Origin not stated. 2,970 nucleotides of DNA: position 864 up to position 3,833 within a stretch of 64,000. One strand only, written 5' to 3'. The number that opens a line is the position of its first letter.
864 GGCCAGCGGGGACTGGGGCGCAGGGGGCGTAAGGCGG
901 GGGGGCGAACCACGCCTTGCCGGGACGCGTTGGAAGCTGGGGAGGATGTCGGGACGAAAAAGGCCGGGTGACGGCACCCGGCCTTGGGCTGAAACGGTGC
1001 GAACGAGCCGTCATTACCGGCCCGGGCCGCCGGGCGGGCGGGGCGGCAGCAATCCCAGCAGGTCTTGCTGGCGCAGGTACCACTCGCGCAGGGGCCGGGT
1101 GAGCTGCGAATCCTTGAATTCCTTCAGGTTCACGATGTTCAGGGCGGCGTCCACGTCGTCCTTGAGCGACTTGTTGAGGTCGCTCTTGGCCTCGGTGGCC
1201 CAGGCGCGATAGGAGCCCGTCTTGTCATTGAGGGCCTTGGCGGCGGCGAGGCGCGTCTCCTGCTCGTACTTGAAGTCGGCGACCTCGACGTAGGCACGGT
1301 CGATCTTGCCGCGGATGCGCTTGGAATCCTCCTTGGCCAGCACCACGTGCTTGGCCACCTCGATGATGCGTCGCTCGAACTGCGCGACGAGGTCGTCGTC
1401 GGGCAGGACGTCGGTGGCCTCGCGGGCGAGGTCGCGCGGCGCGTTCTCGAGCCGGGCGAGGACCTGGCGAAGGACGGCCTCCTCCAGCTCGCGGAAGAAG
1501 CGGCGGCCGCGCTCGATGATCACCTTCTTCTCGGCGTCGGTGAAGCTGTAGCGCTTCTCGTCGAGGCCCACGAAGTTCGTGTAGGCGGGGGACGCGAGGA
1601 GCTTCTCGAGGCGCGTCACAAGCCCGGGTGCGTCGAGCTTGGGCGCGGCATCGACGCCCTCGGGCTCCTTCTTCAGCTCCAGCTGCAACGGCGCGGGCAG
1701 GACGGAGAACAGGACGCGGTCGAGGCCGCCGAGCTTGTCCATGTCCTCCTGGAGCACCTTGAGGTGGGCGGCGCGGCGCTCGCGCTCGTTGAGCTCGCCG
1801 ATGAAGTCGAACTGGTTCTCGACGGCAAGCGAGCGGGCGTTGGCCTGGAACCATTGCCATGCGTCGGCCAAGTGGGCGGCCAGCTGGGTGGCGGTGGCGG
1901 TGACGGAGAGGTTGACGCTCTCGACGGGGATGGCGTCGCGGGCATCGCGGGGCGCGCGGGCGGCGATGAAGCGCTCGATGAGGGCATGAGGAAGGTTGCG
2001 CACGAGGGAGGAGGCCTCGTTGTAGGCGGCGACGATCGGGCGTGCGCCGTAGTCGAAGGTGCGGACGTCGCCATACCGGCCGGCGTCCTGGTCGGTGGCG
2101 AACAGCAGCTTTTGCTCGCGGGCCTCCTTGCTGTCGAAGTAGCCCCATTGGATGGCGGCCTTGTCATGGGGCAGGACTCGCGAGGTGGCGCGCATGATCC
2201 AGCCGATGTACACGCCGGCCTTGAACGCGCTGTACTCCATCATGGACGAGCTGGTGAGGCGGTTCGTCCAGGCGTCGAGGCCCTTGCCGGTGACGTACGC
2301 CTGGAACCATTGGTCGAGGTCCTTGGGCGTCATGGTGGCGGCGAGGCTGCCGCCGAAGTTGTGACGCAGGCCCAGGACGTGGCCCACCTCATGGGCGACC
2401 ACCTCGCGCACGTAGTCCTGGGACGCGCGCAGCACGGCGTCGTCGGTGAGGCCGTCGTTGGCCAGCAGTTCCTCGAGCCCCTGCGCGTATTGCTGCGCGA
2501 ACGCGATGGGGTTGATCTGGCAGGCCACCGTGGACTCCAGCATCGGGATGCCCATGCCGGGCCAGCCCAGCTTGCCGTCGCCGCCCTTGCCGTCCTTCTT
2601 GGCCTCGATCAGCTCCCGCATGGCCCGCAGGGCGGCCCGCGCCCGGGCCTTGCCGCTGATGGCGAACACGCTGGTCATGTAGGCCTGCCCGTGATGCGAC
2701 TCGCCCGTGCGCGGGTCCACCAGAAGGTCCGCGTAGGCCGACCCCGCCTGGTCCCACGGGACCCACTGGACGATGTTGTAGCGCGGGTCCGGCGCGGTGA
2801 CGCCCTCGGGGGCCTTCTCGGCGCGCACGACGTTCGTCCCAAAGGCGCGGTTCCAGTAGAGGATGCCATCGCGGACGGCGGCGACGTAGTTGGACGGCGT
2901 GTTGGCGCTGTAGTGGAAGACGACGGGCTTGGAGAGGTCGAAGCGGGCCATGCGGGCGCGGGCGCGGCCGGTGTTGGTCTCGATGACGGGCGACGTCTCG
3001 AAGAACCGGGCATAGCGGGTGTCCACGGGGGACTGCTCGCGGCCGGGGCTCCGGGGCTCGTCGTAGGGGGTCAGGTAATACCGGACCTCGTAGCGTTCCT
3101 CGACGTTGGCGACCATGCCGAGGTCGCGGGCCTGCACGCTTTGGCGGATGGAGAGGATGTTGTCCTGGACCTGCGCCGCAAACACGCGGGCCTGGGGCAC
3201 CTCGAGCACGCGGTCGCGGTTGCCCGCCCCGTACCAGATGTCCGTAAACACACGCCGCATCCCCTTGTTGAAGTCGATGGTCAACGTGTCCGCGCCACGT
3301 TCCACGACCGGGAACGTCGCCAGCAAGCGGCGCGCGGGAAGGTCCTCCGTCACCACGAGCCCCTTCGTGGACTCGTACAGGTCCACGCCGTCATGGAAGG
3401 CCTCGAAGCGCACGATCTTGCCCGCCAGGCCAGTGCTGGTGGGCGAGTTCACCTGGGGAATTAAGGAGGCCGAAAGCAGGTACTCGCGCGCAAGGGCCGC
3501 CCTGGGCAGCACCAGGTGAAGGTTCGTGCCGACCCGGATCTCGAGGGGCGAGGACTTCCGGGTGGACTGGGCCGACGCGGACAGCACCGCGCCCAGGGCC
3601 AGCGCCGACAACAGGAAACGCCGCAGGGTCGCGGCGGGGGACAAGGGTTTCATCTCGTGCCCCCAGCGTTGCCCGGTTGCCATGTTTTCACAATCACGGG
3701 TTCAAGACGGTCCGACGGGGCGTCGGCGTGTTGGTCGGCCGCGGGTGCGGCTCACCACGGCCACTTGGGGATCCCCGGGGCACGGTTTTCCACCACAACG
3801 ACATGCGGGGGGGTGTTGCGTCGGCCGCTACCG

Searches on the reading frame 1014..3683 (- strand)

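Call 89: search_protein_families(library=pfam, proteins=[window:1014-3683:-], max_evalue=0.00001)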
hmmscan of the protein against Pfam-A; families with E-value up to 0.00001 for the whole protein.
window:1014-3683:- (889 aa): 1 family
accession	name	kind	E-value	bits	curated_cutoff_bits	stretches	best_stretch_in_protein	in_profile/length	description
PF16313.11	DUF4953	-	5.7e-13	49.2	24.2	1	422-524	10-108/316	Met-zincin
